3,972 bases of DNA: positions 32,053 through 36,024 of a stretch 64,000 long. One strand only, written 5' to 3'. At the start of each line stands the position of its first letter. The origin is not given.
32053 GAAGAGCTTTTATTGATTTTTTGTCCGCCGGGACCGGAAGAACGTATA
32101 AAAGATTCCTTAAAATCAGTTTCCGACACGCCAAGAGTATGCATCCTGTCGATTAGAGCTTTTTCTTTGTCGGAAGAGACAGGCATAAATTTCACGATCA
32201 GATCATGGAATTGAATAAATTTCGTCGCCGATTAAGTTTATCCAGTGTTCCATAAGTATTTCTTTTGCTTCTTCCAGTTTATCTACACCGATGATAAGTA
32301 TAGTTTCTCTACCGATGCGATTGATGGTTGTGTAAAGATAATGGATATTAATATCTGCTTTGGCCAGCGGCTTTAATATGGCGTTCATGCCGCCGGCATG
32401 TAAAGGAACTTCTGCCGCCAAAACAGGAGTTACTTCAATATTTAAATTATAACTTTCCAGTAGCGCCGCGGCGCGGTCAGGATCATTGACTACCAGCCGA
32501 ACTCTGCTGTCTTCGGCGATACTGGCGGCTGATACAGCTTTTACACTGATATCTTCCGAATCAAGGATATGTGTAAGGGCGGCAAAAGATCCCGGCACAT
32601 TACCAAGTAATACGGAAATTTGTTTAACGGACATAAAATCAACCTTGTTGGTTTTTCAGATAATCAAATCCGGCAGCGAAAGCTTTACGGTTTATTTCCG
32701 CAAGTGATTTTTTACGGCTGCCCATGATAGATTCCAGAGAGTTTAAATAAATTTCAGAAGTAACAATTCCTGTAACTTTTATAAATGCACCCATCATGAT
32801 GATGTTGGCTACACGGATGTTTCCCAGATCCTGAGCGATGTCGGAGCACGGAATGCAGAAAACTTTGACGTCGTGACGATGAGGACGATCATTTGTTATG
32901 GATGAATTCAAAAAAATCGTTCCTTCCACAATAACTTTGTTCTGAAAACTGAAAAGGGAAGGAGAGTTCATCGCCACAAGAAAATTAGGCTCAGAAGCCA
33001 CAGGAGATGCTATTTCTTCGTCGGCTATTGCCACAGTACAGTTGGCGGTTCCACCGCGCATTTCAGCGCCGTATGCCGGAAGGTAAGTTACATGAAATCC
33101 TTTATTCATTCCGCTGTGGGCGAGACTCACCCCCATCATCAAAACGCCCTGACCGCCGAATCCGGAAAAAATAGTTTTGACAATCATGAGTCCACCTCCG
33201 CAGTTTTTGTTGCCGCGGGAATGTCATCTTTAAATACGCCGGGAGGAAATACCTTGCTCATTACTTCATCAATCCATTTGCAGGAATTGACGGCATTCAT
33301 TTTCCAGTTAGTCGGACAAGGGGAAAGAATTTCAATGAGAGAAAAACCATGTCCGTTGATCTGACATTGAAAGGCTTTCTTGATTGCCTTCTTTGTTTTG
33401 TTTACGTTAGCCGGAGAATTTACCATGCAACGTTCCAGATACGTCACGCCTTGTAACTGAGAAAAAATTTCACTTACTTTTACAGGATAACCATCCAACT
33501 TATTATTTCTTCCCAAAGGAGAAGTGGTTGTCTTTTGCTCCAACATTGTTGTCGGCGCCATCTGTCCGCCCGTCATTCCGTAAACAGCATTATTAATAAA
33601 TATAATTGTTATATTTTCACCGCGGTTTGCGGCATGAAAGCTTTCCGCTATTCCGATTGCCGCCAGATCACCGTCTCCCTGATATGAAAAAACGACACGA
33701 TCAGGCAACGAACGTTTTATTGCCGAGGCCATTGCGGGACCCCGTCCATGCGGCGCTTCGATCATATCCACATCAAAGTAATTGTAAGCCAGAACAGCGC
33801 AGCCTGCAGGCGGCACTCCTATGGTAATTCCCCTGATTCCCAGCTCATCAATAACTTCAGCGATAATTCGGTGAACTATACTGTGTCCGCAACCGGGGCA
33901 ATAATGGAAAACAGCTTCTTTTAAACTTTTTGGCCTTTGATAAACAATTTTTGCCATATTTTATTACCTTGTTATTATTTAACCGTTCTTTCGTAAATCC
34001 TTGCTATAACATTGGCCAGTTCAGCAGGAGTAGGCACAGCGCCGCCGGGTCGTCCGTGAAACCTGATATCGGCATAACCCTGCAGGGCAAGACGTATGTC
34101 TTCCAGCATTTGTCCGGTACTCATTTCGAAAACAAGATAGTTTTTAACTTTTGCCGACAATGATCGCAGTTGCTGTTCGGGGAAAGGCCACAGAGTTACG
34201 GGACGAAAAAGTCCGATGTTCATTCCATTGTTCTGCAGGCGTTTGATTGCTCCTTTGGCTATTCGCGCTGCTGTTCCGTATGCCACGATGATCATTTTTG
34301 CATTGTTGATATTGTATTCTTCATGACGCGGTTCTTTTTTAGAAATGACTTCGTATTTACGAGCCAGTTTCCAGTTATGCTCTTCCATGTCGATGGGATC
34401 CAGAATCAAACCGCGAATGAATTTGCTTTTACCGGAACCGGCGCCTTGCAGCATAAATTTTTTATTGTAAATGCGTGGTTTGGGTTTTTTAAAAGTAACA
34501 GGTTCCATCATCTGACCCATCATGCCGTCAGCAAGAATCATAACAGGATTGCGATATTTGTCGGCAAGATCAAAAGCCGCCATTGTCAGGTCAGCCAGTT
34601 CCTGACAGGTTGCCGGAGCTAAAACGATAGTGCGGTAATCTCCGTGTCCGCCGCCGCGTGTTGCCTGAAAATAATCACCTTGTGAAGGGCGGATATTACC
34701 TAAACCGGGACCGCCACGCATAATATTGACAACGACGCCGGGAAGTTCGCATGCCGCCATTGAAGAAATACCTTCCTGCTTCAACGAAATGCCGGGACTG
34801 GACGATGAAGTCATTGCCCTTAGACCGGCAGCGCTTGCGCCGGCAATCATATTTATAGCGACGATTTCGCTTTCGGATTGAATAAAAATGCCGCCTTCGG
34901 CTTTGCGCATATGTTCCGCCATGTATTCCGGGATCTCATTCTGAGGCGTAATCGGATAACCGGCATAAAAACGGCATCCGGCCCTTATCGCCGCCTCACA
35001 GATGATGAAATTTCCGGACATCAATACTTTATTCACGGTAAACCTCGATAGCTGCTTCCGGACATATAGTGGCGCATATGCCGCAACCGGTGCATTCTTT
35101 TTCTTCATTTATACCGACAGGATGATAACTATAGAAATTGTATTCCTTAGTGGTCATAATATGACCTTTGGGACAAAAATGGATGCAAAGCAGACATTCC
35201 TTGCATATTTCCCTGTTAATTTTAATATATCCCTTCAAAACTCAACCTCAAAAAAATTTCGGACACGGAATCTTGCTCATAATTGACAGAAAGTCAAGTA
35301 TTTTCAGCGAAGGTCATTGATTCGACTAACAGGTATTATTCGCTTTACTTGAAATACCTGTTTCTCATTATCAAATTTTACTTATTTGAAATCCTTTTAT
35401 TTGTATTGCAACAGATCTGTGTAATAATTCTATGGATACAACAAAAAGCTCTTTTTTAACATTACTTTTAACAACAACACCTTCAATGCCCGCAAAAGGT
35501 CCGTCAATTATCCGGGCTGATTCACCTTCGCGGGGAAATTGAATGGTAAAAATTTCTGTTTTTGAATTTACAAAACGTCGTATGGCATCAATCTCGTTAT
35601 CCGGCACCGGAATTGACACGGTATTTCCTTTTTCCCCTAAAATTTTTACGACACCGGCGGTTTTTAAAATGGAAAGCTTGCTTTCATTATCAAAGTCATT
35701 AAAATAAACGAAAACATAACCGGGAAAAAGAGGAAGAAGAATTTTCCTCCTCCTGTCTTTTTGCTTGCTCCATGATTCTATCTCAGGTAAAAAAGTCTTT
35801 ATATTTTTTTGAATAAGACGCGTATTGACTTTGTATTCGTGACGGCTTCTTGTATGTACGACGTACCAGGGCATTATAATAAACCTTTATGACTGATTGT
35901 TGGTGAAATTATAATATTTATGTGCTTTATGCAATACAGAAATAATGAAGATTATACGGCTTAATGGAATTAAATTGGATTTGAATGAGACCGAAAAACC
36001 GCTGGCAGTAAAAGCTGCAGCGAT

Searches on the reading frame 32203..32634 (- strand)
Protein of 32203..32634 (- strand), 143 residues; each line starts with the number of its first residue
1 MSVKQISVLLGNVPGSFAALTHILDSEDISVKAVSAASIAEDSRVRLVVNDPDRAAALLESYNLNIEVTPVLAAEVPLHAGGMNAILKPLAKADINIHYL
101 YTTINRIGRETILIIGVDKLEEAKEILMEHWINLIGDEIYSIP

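Call 43: search_protein_families(library=pfam, proteins=[window:32203-32634:-], max_evalue=0.000001)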
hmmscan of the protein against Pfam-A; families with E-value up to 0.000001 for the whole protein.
window:32203-32634:- (143 aa): 2 families
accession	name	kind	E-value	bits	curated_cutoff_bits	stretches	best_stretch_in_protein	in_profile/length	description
PF19571.5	ACT_8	-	5.1e-13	49.4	23.5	1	1-138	1-136/141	ACT domain pair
PF01842.31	ACT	-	1.2e-09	38.2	27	0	5-60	2-59/66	ACT domain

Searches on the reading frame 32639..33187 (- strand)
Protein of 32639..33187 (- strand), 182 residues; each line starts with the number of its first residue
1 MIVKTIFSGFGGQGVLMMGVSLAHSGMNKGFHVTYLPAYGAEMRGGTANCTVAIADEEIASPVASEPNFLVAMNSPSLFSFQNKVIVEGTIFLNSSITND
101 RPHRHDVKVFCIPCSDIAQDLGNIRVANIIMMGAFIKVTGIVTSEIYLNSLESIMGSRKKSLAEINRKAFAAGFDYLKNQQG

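Call 43: search_protein_families(library=pfam, proteins=[window:32639-33187:-], max_evalue=0.000001)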
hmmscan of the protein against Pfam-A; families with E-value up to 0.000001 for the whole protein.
window:32639-33187:- (182 aa): 1 family
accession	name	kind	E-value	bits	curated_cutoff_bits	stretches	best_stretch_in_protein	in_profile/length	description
PF01558.24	POR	-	1.3e-35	123.6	27.4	1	11-175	1-173/173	Pyruvate ferredoxin/flavodoxin oxidoreductase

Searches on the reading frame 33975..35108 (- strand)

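Call 43: search_protein_families(library=pfam, proteins=[window:33975-35108:-], max_evalue=0.000001)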
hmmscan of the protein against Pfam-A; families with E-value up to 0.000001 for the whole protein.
window:33975-35108:- (377 aa): 2 families
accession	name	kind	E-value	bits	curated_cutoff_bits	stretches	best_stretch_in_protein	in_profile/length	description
PF01855.24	POR_N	-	2.3e-49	168.6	27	1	38-210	1-171/231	Pyruvate flavodoxin/ferredoxin oxidoreductase, thiamine diP-bdg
PF17147.9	PFOR_II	-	1e-23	84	27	1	270-363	1-101/102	Pyruvate:ferredoxin oxidoreductase core domain II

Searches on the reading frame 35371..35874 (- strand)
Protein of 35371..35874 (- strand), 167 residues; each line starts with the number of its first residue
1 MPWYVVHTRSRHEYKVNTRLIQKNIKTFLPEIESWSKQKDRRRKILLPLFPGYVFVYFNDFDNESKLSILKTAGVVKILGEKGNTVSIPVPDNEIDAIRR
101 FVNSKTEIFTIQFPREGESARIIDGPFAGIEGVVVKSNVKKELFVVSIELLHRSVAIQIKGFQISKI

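Call 43: search_protein_families(library=pfam, proteins=[window:35371-35874:-], max_evalue=0.000001)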
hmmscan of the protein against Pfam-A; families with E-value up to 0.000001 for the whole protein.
window:35371-35874:- (167 aa): 1 family
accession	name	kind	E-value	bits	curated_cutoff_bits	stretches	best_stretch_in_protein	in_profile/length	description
PF02357.24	NusG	-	2.9e-22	79.4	22.2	1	2-99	2-93/93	Transcription termination factor nusG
